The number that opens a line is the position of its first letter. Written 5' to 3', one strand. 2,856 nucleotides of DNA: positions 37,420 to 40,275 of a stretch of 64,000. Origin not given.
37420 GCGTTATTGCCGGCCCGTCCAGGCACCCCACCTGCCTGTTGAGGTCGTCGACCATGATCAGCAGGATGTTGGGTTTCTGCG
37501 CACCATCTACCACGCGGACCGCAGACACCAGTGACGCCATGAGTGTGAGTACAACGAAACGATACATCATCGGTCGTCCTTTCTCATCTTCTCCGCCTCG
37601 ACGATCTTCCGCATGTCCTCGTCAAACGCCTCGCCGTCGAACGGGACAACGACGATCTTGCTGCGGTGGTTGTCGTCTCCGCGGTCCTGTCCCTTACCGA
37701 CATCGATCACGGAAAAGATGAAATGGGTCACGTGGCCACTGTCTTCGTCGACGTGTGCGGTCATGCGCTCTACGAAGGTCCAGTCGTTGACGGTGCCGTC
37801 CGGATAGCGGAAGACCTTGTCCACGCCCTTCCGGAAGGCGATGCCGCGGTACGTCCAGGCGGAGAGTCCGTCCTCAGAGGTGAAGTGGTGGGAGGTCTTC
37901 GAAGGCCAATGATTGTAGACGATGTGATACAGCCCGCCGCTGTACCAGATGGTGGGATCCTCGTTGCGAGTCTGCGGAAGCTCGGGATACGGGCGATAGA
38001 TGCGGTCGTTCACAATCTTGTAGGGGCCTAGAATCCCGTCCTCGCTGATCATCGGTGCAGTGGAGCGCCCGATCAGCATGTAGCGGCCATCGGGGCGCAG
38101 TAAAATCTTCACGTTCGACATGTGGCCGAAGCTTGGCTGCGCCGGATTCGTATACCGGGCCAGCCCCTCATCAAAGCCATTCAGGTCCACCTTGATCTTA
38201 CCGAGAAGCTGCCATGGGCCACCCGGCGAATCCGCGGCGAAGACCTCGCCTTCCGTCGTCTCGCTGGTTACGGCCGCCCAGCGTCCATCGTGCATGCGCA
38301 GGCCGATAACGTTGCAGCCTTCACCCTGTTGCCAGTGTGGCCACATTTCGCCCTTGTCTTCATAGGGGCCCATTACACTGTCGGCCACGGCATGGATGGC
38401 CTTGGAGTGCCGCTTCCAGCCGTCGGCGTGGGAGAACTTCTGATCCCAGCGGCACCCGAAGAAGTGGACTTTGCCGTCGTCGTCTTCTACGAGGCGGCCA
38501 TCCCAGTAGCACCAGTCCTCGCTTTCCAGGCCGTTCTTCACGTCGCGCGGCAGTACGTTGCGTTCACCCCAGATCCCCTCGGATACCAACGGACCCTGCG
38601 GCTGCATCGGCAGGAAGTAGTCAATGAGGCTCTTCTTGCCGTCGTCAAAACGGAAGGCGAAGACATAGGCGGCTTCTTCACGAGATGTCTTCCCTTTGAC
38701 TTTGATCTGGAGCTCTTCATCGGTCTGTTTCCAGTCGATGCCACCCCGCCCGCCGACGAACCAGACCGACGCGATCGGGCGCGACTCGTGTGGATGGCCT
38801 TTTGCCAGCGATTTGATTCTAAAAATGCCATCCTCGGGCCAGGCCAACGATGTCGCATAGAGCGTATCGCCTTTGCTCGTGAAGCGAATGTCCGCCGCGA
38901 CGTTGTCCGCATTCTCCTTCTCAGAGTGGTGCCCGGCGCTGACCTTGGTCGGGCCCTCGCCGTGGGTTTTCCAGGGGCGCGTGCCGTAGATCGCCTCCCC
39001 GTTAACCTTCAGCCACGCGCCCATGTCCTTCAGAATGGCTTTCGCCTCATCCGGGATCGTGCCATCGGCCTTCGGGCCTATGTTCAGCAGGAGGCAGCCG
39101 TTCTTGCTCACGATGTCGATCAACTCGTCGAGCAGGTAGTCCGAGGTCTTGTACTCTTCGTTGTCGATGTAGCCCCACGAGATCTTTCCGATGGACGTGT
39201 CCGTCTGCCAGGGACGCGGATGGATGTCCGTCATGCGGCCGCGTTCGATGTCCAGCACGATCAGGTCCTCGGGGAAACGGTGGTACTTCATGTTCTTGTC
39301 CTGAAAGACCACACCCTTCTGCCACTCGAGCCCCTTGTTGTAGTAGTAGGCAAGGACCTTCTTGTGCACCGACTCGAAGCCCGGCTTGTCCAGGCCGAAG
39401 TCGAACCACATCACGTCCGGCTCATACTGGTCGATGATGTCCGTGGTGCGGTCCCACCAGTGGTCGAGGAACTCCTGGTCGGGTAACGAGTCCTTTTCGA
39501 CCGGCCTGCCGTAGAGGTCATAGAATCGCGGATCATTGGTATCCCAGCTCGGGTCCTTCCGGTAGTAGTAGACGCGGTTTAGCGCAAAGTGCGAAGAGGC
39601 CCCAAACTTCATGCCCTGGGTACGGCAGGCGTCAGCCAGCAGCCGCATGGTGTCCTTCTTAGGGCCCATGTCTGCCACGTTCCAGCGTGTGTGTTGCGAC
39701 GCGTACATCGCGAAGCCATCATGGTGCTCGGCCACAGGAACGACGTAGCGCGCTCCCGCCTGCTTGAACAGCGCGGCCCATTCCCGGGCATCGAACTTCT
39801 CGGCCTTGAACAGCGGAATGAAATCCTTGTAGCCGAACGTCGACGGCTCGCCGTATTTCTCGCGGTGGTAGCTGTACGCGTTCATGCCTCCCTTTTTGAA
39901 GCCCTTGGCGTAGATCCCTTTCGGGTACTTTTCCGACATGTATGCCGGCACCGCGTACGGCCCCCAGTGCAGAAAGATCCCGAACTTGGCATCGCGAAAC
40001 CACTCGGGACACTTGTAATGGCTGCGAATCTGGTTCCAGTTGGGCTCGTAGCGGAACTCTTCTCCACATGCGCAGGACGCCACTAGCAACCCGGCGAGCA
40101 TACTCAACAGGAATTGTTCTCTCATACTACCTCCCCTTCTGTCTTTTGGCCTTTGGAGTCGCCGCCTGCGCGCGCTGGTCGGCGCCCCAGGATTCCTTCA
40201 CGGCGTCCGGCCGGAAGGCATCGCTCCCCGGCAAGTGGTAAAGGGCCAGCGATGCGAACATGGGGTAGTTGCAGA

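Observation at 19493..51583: Five large exported paralogs (methyltransferase-like Rossmann domain + two PQQ/BamB-like propellers + conserved His/Cys cluster) interleaved with sulfatases and fucosidases: a candidate uncharacterised glycan-processing family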

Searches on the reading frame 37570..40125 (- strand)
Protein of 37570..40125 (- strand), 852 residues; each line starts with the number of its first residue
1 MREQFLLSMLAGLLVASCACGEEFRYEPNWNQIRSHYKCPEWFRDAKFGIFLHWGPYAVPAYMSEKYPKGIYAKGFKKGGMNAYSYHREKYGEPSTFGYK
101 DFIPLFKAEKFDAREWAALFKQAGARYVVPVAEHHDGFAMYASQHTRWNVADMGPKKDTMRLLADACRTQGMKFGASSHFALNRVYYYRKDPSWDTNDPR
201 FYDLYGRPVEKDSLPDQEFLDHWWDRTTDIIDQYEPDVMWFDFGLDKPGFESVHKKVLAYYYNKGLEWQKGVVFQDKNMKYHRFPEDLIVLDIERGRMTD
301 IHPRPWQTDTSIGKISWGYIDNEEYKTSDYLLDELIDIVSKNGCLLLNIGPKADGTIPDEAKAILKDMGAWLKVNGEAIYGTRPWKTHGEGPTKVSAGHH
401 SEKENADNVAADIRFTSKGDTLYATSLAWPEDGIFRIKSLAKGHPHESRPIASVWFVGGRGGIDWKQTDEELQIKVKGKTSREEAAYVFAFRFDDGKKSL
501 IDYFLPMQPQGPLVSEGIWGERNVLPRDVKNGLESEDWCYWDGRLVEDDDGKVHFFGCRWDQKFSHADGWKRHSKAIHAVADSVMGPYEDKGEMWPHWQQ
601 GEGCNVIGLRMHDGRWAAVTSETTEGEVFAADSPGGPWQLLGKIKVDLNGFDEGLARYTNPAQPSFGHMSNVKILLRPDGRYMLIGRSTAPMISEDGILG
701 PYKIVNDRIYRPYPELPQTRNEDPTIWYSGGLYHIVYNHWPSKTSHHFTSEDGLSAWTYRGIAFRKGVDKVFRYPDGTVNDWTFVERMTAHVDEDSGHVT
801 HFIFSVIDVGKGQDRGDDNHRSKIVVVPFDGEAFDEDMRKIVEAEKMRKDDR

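Call 6: search_protein_families(library=pfam, proteins=[window:37570-40125:-], max_evalue=0.001)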
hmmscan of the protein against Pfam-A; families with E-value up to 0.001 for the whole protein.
window:37570-40125:- (852 aa): 3 families
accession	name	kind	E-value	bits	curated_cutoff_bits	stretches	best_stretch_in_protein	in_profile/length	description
PF01120.23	Alpha_L_fucos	-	8.2e-105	351.5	25.2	1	18-377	6-345/345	Alpha-L-fucosidase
PF16757.11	Fucosidase_C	-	6.8e-10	39.8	25.6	1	407-489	3-85/88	Alpha-L-fucosidase C-terminal domain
PF14871.12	GHL6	-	2e-05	25.3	35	1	112-242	1-131/132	Hypothetical glycosyl hydrolase 6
